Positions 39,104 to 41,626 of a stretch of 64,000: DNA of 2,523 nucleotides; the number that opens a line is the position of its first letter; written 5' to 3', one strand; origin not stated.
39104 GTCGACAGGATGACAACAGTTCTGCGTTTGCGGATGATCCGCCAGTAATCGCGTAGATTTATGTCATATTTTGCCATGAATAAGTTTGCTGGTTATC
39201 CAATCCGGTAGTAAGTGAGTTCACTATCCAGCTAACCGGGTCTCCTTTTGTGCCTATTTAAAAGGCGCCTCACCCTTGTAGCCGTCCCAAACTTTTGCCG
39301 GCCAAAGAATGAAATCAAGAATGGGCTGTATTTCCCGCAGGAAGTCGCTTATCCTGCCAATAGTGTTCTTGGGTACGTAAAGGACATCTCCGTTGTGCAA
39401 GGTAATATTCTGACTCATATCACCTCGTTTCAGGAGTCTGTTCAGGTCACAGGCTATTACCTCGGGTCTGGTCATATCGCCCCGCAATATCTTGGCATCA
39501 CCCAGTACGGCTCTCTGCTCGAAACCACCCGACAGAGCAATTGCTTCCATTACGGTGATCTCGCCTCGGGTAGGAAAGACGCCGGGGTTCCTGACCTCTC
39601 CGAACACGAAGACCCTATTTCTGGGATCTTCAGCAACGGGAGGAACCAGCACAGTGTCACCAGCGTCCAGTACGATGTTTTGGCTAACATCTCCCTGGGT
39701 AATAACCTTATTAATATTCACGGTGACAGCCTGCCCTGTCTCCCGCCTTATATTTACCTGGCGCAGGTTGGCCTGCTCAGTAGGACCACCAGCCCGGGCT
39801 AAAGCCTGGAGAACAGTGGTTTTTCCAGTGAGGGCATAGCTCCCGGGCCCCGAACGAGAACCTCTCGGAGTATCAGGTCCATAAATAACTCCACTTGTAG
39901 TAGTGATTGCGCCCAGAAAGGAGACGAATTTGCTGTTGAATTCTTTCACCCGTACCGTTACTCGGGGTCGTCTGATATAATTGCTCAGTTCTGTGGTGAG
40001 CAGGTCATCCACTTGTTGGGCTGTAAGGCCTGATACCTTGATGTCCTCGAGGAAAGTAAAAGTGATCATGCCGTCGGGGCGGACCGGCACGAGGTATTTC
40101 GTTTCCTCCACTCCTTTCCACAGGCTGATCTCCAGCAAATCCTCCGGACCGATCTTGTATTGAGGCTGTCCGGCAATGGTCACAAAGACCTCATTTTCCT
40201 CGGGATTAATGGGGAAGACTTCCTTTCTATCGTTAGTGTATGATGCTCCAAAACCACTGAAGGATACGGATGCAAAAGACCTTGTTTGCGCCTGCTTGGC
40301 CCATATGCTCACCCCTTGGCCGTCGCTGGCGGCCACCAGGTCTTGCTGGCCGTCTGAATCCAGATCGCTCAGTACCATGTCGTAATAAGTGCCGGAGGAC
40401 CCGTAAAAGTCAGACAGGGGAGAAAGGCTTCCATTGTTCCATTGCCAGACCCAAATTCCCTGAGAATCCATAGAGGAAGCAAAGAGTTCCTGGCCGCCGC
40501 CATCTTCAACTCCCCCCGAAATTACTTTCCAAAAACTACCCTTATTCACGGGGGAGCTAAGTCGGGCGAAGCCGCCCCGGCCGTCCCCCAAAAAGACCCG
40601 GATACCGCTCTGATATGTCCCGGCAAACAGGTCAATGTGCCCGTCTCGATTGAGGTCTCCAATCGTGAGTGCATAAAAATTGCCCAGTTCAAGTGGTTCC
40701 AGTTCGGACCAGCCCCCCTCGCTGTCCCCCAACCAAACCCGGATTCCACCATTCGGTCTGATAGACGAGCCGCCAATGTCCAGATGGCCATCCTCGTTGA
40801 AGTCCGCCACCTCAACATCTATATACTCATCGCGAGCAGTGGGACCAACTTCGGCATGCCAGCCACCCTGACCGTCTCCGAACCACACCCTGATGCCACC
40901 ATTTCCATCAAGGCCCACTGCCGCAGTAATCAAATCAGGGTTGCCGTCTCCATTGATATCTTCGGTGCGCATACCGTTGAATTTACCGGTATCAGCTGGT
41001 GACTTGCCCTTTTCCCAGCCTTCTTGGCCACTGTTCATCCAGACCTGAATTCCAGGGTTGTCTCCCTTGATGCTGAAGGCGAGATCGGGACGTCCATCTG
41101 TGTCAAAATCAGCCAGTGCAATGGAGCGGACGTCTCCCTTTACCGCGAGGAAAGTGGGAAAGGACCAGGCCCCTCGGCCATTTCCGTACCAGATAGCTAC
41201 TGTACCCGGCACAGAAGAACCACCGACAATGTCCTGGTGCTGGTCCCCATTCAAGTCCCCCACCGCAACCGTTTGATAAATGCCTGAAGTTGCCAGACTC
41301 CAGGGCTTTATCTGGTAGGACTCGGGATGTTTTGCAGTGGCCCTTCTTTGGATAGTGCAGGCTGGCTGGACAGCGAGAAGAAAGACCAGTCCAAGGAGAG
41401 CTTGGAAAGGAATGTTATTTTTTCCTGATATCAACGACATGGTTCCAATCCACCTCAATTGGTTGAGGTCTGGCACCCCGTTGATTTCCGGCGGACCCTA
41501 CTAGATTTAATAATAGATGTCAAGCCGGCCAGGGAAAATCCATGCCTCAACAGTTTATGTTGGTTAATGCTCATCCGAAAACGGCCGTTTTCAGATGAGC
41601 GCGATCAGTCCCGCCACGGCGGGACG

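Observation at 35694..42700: BY-kinases continue past the tyrosine cluster into an extra TM helix and swapped extracytoplasmic modules (2 NTF2-like against 2 SH3-like)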

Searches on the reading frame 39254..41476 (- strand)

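Call 3: search_protein_families(library=pfam, proteins=[window:39254-41476:-], max_evalue=0.01)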
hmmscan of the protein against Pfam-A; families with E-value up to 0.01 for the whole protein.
window:39254-41476:- (740 aa): 7 families
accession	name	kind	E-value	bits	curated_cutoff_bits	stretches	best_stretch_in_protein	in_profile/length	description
PF13517.12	FG-GAP_3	-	1.4e-31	109.3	26.9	5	74-133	1-60/61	FG-GAP-like repeat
PF22461.2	SLBB_2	-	4.9e-21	75.1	27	2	621-701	2-79/79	SLBB domain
PF02563.21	Poly_export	-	2.2e-20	73.1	28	1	437-511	4-77/77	Polysaccharide biosynthesis/export protein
PF10531.15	SLBB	-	1.7e-19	69.8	27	2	621-666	1-46/55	SLBB domain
PF01839.29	FG-GAP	-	5.2e-16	58.6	22.1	0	69-89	4-24/37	FG-GAP repeat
PF16743.10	PliI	-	7.8e-05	22.8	27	0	112-137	55-80/123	Periplasmic lysozyme inhibitor of I-type lysozyme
PF14783.12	BBS2_Mid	-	0.00013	22.5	27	0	367-396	2-31/108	Ciliary BBSome complex subunit 2, middle region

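Call 63: search_protein_families(library=ncbifam, proteins=[window:39254-41476:-], max_evalue=0.00001)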
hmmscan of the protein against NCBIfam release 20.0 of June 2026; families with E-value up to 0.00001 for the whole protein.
window:39254-41476:- (740 aa): 5 families
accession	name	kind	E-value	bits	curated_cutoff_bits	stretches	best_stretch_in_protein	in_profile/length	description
TIGR03027.2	pepcterm_export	equivalog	9.7e-48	162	180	2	439-612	2-165/169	XrtA/PEP-CTERM system exopolysaccharide export protein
NF011658.0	PRK15078.1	subfamily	5.2e-30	104.4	333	2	439-655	84-291/380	polysaccharide export protein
TIGR03028.1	EpsE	equivalog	6.4e-25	87.9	262.65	1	440-667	2-210/239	polysaccharide export protein EpsE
NF041843.1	EpsY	equivalog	3.9e-18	65.4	320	1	439-611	52-210/211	exopolysaccharide export protein EpsY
NF047539.1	XAC2610_fam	domain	2.7e-08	34.2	35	0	120-157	2-43/89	XAC2610-related protein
